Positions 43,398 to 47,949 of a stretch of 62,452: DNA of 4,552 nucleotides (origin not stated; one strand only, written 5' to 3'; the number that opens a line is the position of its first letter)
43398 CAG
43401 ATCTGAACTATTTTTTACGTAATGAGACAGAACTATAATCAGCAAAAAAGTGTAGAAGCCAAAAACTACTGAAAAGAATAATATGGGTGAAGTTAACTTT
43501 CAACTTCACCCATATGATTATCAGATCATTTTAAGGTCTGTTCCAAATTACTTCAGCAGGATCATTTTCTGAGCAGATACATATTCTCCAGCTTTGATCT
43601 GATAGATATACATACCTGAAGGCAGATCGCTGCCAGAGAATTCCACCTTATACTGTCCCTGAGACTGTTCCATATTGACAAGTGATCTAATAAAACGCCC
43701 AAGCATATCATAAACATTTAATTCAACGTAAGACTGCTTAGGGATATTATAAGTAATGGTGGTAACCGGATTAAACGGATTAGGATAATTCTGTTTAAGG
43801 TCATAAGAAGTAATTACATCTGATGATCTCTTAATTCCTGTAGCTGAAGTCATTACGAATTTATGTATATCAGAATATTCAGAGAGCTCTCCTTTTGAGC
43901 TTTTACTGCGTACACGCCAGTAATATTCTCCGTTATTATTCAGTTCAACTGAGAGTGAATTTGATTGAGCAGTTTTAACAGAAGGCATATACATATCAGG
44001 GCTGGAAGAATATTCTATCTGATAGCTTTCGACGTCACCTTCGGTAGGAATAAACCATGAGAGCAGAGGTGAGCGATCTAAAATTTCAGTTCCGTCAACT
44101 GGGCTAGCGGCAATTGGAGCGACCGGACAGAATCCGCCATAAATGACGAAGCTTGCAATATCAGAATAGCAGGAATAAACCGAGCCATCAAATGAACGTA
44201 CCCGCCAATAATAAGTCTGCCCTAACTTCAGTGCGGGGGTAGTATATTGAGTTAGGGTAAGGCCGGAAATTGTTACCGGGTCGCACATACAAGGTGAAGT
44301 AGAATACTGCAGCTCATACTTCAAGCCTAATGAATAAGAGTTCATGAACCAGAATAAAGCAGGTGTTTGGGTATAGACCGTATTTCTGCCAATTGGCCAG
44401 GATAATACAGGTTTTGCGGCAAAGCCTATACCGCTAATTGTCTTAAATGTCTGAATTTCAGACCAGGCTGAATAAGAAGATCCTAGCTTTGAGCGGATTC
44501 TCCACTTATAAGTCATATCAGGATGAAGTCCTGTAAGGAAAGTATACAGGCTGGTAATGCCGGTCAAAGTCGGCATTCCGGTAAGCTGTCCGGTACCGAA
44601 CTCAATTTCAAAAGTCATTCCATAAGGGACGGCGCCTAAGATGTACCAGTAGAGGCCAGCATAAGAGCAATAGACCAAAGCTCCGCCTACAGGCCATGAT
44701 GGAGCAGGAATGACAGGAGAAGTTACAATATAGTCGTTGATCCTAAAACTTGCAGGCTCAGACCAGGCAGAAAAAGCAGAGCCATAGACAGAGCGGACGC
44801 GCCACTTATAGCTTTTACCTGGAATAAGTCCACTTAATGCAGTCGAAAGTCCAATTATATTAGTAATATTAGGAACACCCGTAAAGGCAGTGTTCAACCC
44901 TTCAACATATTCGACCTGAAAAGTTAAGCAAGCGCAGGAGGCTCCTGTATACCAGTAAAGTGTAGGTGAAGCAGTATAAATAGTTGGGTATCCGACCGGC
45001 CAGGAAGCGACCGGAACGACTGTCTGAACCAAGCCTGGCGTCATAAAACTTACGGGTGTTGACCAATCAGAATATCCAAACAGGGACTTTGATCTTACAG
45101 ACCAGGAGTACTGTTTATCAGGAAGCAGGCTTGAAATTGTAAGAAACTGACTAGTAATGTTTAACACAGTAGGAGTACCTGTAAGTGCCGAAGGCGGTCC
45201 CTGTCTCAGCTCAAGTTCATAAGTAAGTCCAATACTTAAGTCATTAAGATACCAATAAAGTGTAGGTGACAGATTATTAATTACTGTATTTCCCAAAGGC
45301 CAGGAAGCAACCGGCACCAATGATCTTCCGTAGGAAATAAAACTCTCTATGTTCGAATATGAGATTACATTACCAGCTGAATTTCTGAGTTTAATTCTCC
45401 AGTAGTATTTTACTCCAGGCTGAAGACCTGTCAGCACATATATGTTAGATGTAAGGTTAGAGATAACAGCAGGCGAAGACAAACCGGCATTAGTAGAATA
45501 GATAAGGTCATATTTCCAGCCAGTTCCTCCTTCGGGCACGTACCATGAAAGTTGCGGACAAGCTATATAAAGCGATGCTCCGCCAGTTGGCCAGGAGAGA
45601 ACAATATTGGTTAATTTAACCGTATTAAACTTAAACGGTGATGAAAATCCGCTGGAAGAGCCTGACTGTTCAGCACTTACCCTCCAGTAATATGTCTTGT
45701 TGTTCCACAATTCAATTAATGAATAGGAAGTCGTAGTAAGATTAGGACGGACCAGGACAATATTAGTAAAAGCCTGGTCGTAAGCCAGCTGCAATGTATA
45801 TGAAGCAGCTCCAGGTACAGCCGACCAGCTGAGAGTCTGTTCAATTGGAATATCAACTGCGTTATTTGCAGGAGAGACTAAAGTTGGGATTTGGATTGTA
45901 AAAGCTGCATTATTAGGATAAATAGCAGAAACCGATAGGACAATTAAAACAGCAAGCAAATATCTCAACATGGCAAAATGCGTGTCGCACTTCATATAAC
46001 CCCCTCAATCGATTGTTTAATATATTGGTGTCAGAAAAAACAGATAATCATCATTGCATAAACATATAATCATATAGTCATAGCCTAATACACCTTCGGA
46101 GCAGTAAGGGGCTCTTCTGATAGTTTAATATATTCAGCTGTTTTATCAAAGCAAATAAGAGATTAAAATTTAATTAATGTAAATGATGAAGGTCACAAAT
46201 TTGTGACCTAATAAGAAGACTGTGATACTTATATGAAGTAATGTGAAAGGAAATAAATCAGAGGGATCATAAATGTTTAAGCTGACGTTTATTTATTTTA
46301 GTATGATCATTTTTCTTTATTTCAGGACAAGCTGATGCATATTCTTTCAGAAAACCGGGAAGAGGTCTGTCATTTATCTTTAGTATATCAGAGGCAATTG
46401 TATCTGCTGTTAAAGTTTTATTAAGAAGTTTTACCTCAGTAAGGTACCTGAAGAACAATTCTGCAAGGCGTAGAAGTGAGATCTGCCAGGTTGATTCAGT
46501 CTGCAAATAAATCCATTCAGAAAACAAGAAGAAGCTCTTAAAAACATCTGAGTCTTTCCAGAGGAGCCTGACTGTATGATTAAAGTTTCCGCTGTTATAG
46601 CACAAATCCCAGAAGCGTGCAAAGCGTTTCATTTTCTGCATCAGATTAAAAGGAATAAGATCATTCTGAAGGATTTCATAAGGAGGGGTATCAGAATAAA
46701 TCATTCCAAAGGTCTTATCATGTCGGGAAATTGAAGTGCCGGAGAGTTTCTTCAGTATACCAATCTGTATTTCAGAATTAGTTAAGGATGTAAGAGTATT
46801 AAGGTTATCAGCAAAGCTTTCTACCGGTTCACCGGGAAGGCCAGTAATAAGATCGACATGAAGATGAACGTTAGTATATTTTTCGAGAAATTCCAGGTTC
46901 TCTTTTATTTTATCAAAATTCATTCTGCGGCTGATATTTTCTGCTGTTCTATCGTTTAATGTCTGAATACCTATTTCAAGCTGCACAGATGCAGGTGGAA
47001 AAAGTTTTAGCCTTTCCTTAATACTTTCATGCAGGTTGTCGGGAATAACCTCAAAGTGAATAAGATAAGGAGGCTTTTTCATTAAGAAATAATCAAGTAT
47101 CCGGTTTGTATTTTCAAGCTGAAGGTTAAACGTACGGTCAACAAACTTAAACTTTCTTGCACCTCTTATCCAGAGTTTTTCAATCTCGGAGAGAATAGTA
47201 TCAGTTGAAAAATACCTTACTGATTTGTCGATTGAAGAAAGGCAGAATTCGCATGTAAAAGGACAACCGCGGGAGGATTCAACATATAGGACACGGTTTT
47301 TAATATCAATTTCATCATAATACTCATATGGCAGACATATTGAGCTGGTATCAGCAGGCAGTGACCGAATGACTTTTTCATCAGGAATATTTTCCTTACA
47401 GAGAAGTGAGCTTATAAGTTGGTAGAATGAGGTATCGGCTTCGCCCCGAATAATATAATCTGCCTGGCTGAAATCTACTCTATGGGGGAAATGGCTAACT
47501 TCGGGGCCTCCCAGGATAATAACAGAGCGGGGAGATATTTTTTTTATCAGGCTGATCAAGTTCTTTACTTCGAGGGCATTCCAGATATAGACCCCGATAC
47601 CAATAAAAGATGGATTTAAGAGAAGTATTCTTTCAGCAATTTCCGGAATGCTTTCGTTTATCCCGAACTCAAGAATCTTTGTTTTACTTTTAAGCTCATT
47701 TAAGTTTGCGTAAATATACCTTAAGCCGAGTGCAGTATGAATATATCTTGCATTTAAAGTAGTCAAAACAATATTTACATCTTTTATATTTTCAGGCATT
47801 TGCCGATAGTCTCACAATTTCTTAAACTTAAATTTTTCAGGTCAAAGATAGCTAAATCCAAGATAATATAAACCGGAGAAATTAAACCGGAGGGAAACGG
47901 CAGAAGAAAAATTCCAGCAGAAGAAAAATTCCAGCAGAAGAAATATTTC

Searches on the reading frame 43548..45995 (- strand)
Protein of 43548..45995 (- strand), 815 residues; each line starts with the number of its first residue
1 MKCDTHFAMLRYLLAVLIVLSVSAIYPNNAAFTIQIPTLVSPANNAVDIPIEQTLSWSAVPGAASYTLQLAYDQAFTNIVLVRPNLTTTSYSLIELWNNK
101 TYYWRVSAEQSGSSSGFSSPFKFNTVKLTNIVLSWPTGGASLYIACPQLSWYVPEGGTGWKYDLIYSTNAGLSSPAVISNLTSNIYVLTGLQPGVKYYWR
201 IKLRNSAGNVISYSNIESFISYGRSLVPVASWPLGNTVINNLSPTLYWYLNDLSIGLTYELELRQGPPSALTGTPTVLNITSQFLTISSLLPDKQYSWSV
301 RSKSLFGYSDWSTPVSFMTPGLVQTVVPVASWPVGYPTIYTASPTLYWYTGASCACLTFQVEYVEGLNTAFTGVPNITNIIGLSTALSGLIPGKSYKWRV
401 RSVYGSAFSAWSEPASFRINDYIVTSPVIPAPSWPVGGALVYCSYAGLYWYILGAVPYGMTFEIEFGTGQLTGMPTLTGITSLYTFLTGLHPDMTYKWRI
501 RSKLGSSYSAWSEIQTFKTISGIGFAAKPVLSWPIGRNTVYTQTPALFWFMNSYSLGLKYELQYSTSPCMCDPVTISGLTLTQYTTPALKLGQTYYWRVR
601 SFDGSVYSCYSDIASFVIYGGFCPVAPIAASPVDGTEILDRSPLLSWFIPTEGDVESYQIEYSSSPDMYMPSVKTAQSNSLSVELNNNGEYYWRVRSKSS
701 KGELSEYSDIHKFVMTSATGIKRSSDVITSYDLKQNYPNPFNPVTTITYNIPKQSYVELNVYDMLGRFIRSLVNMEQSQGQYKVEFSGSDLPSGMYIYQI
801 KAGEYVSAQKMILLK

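Call 42: search_protein_families(library=ncbifam, proteins=[window:43548-45995:-], max_evalue=1e-10)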
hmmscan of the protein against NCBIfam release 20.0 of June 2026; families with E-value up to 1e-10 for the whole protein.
window:43548-45995:- (815 aa): 1 family
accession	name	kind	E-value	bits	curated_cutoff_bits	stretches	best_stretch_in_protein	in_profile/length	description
TIGR04183.1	Por_Secre_tail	domain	2e-11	43.7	23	1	737-812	2-70/72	T9SS type A sorting domain-containing protein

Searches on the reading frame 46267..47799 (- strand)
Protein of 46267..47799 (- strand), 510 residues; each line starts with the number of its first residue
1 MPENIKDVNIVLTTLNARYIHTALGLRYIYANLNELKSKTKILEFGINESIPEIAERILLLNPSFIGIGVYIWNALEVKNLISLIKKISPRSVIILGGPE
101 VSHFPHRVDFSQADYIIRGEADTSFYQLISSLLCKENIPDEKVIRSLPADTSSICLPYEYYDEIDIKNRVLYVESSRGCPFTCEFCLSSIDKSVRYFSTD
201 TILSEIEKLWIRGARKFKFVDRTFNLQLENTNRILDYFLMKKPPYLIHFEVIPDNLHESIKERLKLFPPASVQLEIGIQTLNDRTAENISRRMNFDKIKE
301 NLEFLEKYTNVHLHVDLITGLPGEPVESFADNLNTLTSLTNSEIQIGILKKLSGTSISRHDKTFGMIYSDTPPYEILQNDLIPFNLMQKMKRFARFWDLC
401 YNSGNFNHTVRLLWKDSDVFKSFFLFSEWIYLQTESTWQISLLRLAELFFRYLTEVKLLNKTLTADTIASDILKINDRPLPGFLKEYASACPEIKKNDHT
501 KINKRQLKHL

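Call 42: search_protein_families(library=ncbifam, proteins=[window:46267-47799:-], max_evalue=1e-10)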
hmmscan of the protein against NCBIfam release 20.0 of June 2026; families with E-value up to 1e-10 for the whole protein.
window:46267-47799:- (510 aa): 7 families
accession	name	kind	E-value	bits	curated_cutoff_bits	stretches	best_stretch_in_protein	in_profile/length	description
NF033712.0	B12_rSAM_KedN5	subfamily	1.5e-24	86.2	700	1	170-427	195-460/624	KedN5 family methylcobalamin-dependent radical SAM C-methyltransferase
TIGR04013.1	B12_SAM_MJ_1487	hypoth_equivalog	3.4e-22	78.8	251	1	67-359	45-355/382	TIGR04013 family B12-binding domain/radical SAM domain-containing protein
TIGR04072.2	rSAM_ladder_B12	equivalog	7e-20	71.1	360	1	73-367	81-378/443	lipid biosynthesis B12-binding/radical SAM protein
TIGR03975.1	rSAM_ocin_1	subfamily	8.3e-16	57.6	281.85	1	34-340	100-431/606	RiPP maturation radical SAM C-methyltransferase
NF050148.1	rSAM_ApyD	equivalog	4.8e-15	55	750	1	54-338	66-365/645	RiPP biosynthesis radical SAM protein ApyD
TIGR04479.1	bcpD_PhpK_rSAM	subfamily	7.1e-14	51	600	0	158-336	230-406/504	PhpK family radical SAM P-methyltransferase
TIGR00089.1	TIGR00089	subfamily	6.3e-11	41.7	251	0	78-358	55-337/429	MiaB/RimO family radical SAM methylthiotransferase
